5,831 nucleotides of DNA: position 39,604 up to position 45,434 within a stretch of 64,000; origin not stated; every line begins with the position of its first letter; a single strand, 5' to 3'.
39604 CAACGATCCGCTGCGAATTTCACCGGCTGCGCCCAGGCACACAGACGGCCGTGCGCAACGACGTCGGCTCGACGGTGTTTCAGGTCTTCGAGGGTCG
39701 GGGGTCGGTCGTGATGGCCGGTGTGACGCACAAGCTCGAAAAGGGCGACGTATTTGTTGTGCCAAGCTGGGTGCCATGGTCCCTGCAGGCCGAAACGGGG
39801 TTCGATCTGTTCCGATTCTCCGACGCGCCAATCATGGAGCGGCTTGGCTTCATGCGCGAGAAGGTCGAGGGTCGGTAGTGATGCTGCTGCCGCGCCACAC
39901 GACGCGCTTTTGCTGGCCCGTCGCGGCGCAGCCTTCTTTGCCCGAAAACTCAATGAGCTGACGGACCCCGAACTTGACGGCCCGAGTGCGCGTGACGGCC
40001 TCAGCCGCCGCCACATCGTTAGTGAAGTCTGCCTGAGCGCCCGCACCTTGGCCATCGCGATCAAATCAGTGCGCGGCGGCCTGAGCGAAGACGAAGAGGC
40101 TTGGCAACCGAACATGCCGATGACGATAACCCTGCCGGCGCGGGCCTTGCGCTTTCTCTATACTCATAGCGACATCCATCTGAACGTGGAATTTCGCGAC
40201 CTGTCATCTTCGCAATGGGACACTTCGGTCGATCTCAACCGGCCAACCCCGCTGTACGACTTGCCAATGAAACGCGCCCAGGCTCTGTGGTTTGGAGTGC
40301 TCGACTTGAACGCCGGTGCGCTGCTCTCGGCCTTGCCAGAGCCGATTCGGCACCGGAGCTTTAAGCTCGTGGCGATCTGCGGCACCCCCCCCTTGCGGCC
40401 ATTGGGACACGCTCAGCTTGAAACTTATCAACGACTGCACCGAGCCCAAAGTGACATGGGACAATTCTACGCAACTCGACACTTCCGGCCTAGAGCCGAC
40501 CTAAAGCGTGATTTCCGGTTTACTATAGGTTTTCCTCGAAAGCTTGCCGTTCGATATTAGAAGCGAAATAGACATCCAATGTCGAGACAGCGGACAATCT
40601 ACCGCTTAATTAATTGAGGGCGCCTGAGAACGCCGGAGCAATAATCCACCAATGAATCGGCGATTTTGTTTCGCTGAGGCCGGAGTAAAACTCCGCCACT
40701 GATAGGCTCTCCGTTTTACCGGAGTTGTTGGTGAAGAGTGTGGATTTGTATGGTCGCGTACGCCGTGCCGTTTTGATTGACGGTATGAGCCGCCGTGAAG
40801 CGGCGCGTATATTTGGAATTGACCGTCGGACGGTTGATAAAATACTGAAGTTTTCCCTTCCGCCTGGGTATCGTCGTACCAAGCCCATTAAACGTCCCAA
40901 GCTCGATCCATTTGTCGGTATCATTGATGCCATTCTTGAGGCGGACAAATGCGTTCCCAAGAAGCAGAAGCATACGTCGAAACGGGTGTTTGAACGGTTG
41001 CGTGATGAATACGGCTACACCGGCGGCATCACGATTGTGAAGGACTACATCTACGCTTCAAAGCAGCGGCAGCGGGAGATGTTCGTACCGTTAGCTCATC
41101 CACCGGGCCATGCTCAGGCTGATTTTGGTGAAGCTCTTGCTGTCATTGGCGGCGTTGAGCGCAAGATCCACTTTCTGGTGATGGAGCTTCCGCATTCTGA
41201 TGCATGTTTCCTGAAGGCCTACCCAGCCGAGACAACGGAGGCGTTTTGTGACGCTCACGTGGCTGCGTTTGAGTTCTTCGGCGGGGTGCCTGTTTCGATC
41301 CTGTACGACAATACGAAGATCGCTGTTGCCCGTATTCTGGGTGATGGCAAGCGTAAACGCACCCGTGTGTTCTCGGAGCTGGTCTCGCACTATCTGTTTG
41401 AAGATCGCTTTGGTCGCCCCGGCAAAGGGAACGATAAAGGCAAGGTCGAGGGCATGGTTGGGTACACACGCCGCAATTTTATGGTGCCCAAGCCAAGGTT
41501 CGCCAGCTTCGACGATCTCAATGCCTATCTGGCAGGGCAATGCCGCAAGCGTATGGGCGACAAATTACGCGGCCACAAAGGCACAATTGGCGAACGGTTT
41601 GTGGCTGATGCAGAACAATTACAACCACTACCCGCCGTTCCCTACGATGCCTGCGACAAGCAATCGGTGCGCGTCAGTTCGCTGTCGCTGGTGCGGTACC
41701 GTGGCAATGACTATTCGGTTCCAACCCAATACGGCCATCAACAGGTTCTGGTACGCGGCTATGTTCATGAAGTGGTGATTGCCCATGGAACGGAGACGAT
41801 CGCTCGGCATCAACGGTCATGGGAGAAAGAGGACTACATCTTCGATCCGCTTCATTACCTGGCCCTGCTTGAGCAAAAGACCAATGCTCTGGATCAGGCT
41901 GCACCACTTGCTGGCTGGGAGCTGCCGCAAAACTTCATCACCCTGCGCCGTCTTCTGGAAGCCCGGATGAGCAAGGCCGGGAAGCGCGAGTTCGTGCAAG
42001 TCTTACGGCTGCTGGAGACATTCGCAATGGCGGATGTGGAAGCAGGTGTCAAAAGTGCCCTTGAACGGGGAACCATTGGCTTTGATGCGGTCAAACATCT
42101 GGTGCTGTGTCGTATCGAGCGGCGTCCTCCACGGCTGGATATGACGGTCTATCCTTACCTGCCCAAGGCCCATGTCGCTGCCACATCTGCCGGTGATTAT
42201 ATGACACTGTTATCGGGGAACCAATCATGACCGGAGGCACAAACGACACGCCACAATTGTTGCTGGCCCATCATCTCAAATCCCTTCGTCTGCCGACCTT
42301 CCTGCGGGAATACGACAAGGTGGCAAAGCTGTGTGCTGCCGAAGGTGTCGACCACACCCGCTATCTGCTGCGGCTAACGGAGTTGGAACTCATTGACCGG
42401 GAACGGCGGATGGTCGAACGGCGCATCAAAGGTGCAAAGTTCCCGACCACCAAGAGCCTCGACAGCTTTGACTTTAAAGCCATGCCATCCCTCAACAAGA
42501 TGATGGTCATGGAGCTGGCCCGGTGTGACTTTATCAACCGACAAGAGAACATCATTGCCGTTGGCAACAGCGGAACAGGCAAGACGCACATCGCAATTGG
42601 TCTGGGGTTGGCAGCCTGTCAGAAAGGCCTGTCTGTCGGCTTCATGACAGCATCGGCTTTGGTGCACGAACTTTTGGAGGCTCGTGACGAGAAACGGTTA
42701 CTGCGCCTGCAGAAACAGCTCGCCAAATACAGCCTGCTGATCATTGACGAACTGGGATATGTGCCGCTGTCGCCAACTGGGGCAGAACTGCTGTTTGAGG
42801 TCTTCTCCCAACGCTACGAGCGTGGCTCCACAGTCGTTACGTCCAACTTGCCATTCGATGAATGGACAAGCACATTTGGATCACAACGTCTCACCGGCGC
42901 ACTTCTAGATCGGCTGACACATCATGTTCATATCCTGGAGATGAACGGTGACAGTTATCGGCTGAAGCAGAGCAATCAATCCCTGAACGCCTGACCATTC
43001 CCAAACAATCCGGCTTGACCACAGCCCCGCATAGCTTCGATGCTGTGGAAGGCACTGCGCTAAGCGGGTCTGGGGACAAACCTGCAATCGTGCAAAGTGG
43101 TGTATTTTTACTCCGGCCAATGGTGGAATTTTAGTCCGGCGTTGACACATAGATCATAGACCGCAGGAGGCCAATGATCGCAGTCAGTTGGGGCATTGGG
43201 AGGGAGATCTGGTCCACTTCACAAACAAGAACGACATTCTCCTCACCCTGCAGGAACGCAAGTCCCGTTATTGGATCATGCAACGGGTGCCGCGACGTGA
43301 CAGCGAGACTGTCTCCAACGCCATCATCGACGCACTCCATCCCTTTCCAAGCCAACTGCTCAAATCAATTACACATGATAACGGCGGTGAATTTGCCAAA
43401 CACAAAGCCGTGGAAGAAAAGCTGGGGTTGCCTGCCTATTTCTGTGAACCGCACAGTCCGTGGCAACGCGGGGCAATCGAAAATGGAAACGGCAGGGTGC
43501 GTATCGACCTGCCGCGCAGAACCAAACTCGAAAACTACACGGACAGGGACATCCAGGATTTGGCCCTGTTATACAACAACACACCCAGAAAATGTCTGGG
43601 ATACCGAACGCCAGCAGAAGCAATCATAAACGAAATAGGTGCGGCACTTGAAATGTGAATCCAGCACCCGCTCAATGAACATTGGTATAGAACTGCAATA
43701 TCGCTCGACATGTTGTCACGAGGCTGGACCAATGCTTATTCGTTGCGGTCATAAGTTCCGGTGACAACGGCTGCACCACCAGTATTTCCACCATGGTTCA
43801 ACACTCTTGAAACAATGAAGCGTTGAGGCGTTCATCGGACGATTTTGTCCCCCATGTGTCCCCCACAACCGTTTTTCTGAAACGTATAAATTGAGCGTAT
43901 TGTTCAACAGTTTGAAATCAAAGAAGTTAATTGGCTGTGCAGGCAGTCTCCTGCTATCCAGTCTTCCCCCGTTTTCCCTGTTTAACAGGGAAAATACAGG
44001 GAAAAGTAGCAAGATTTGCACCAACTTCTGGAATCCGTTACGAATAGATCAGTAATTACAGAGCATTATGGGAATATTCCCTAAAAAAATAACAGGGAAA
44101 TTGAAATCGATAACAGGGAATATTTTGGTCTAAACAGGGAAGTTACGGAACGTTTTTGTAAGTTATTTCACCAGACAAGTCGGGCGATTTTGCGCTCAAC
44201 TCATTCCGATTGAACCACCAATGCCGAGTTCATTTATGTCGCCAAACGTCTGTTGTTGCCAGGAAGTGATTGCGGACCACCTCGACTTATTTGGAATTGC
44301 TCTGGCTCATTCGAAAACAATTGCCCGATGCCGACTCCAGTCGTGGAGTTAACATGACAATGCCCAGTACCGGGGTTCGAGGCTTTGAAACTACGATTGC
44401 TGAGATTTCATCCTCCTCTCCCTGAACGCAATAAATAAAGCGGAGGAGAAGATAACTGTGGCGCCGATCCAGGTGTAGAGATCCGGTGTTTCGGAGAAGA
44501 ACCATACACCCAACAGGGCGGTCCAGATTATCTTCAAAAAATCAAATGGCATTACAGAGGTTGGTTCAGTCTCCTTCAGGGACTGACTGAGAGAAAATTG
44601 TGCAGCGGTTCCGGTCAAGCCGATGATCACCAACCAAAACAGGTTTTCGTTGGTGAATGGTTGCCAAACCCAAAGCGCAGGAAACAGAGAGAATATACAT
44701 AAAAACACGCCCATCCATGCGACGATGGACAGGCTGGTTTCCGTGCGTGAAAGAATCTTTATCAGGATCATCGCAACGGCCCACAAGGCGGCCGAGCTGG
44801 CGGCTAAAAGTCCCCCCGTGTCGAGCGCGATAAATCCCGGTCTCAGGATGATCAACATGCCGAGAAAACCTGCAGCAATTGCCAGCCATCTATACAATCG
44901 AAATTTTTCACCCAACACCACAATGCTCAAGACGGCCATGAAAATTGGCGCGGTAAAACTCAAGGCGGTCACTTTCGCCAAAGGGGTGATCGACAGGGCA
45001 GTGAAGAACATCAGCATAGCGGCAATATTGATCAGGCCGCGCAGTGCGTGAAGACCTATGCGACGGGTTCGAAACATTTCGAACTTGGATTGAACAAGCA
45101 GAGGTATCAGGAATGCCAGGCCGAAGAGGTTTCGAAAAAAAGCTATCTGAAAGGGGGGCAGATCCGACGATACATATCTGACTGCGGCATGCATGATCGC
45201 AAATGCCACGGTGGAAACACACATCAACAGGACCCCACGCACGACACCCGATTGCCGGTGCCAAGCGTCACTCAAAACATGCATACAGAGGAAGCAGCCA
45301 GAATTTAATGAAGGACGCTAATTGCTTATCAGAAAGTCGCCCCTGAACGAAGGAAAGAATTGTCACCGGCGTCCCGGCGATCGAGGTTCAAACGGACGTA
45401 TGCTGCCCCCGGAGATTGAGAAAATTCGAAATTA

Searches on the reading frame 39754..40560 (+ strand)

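Call 33: search_protein_families(library=pfam, proteins=[window:39754-40560:+], max_evalue=0.001)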
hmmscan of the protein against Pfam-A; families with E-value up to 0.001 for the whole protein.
window:39754-40560:+ (268 aa): 1 family
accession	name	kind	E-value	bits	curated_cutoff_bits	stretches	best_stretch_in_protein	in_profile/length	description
PF11716.13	MDMPI_N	-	0.00064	20.9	24.2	0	56-175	2-129/140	Mycothiol maleylpyruvate isomerase N-terminal domain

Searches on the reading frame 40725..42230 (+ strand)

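Call 33: search_protein_families(library=pfam, proteins=[window:40725-42230:+], max_evalue=0.001)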
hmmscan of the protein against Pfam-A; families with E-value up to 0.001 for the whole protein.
window:40725-42230:+ (501 aa): 4 families
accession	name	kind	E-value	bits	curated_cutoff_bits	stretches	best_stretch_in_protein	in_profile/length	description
PF22483.2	Mu-transpos_C_2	-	3.3e-24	84.8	27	1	302-374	1-73/73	Mu transposase, C-terminal domain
PF00665.32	rve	-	4.1e-08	33.8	32.6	1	125-234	3-101/102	Integrase core domain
PF13518.12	HTH_28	-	3.4e-05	24.3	25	1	17-42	10-34/52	Helix-turn-helix domain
PF13384.12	HTH_23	-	0.00048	20.3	24.6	0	19-42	16-39/50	Homeodomain-like domain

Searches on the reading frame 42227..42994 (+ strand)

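Call 33: search_protein_families(library=pfam, proteins=[window:42227-42994:+], max_evalue=0.001)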
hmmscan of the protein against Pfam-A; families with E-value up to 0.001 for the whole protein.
window:42227-42994:+ (255 aa): 3 families
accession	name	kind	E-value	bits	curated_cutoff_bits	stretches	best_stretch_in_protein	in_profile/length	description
PF01695.23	IstB_IS21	-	5.4e-75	252.4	24.1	1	16-251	2-237/238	IstB-like ATP binding protein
PF00308.24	Bac_DnaA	-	5.6e-08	33.6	23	1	109-206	37-136/162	Bacterial DnaA ATPAse domain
PF02562.22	PhoH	-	0.00024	21.1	27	1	101-207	14-122/205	PhoH-like protein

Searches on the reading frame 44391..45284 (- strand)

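Call 33: search_protein_families(library=pfam, proteins=[window:44391-45284:-], max_evalue=0.001)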
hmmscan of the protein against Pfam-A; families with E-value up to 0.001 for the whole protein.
window:44391-45284:- (297 aa): 1 family
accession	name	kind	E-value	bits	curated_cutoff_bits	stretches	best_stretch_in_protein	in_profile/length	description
PF00892.27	EamA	-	3.2e-41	141.2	28.2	2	16-147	2-134/135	EamA-like transporter family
